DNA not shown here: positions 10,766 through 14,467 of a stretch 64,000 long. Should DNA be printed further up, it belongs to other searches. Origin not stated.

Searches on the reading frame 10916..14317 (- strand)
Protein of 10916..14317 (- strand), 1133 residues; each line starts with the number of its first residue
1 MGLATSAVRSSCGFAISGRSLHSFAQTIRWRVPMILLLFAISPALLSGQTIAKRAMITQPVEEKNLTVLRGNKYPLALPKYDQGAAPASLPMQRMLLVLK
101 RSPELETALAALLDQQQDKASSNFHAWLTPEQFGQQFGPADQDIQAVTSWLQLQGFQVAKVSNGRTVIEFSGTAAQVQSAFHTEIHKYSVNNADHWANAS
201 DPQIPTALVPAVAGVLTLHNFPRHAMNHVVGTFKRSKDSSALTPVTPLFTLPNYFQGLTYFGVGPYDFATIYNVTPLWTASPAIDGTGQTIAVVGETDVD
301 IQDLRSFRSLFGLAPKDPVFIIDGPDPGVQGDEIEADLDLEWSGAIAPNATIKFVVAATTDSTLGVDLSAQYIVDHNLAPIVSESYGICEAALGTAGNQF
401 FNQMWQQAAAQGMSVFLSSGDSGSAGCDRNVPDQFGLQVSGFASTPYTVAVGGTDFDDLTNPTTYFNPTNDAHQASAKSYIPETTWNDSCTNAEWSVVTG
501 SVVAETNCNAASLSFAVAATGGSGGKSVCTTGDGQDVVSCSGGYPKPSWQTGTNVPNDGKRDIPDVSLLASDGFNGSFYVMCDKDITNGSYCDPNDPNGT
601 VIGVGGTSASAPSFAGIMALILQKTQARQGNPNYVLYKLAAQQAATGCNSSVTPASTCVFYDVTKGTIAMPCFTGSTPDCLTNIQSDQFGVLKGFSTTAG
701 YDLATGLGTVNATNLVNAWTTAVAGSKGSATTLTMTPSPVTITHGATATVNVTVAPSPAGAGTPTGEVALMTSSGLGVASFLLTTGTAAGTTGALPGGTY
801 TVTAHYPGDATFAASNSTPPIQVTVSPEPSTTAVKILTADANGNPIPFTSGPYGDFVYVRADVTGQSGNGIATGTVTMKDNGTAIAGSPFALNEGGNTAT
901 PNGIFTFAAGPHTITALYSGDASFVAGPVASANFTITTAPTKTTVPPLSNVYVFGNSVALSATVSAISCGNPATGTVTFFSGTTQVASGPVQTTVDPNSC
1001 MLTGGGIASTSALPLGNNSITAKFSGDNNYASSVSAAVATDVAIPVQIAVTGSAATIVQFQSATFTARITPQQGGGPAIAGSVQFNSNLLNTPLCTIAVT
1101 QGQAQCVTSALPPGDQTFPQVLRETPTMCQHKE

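Call 54: search_protein_families(library=pfam, proteins=[window:10916-14317:-], max_evalue=0.00001)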
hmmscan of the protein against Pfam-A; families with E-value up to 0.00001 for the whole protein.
window:10916-14317:- (1133 aa): 2 families
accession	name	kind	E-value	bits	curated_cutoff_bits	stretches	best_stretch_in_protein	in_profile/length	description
PF16640.11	Big_3_5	-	6e-41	139.3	35.5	3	735-825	1-87/88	Bacterial Ig-like domain (group 3)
PF09286.16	Pro-kuma_activ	-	1.4e-29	103.6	23.5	1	82-221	5-143/143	Pro-kumamolisin, activation domain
